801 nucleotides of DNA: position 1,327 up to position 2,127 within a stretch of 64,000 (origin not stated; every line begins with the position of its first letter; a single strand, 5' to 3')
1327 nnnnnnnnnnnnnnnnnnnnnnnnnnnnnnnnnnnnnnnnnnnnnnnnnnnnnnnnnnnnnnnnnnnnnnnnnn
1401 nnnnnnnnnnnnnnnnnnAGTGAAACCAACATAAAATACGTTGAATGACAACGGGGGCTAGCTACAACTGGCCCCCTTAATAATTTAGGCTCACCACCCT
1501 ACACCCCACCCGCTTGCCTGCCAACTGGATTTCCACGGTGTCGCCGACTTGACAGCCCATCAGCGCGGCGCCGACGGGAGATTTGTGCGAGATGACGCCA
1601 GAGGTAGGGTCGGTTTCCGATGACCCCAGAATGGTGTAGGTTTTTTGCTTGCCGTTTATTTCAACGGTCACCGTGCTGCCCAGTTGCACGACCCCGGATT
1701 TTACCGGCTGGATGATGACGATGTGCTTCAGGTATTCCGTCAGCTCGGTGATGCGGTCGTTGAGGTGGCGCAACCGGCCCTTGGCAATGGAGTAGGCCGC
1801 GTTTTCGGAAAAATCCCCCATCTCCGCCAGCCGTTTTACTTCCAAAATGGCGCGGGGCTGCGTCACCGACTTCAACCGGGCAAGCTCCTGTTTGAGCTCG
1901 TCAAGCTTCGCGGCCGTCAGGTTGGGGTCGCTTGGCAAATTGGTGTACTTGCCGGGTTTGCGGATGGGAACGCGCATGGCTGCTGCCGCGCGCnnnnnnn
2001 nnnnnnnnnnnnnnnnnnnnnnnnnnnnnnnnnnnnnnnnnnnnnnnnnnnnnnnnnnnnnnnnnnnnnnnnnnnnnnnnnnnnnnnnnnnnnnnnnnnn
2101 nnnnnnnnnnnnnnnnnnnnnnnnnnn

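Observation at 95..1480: Low-GC (about 40%) horizontally acquired island: XRE/ImmA pair plus stand-alone GIY-YIG nuclease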

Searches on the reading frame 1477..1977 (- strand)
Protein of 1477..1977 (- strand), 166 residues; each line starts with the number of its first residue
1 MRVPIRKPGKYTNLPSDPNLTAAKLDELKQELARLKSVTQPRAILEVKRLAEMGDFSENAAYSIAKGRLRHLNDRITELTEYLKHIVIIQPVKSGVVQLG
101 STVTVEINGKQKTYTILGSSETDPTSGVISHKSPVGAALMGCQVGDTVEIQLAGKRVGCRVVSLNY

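Call 4: search_protein_families(library=pfam, proteins=[window:1477-1977:-], max_evalue=0.1)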
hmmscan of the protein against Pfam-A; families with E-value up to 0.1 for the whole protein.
window:1477-1977:- (166 aa): 7 families
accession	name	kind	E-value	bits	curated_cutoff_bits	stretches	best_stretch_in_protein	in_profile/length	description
PF01272.25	GreA_GreB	-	8.7e-22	77.3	26.9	1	94-166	3-77/77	Transcription elongation factor, GreA/GreB, C-term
PF03449.20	GreA_GreB_N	-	1.5e-15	57.6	24.5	1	20-88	3-71/71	Transcription elongation factor, N-terminal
PF02359.24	CDC48_N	-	0.00047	20.7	35.1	1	83-151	13-81/85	Cell division protein 48 (CDC48), N-terminal domain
PF08669.17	GCV_T_C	-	0.0047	17.2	25.9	0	143-163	55-75/80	Glycine cleavage T-protein C-terminal barrel domain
PF09278.17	MerR-DNA-bind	-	0.024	15.7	25.4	0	50-85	23-61/65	MerR, DNA binding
PF03485.21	Arg_tRNA_synt_N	-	0.035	15.2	21.5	1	27-70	6-51/85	Arginyl tRNA synthetase N terminal domain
PF14215.12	bHLH-MYC_N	-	0.076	13.7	30.2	0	83-106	146-168/181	bHLH-MYC and R2R3-MYB transcription factors N-terminal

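Call 5: search_protein_families(library=ncbifam, proteins=[window:1477-1977:-], max_evalue=0.1)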
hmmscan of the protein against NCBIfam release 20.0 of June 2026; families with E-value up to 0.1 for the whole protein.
window:1477-1977:- (166 aa): 15 families
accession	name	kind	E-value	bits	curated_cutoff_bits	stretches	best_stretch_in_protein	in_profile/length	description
NF001263.0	PRK00226.1-4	equivalog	7.7e-38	129.9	145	1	19-164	8-157/160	transcription elongation factor GreA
TIGR01462.1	greA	subfamily_domain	1.4e-35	122.6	139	1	20-163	2-149/151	transcription elongation factor GreA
NF001261.0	PRK00226.1-2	equivalog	4.7e-30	104.6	167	1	20-166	6-156/157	transcription elongation factor GreA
NF002506.1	PRK01885.1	equivalog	1.2e-24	86.8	188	1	20-166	5-154/156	transcription elongation factor GreB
NF011309.0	PRK14720.1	equivalog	1.5e-23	82.9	714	1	20-161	751-897/906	transcription elongation factor GreA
NF001264.0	PRK00226.1-5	equivalog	4.1e-23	81.9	180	1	20-166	6-157/158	transcription elongation factor GreA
TIGR01461.1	greB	equivalog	1.8e-21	76.5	171.05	1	18-166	3-154/156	transcription elongation factor GreB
NF001260.0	PRK00226.1-1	equivalog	3.6e-21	75.5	234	1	20-163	8-155/160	transcription elongation factor GreA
NF001262.0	PRK00226.1-3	equivalog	9.7e-19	67.7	161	1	20-163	9-158/165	transcription elongation factor GreA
NF004973.0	PRK06342.1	equivalog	1.1e-13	51.2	159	1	86-150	84-149/160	transcription elongation factor GreA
NF004969.0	PRK06330.1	equivalog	1.4e-12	47.1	697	1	28-151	577-703/718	transcript cleavage factor/unknown domain fusion protein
NF004548.0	PRK05892.1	equivalog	1.1e-10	41.7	126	1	17-149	5-139/158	nucleoside diphosphate kinase regulator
NF004396.0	PRK05753.1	equivalog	2.6e-09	37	109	1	71-156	27-117/137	nucleoside diphosphate kinase regulator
NF012196.1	Ig_like_ice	domain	0.0013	18.5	50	0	76-117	39-80/108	Ig-like domain-containing protein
NF033510.3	Ca_tandemer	repeat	0.048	14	50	0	94-116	36-59/96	Ca2+-stabilized repeat-containing adhesin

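Call 8: find_encoding_contigs(protein=window:1477-1977:-, flank=10000, max_places=10)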
Protein window:1477-1977:- (166 aa): 1 contig read that carries it; 1 place shown.
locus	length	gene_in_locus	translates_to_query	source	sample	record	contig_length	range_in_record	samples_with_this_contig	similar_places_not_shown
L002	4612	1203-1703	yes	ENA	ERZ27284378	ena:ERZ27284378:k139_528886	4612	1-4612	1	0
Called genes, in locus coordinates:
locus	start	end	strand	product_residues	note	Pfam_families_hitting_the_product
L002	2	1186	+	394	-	?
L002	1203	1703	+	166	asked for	PF03449:GreA_GreB_N, PF01272:GreA_GreB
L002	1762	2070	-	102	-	-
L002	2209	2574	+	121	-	PF13560:HTH_31, PF01381:HTH_3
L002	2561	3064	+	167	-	PF06114:Peptidase_M78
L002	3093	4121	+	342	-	PF01916:DS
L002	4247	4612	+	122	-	?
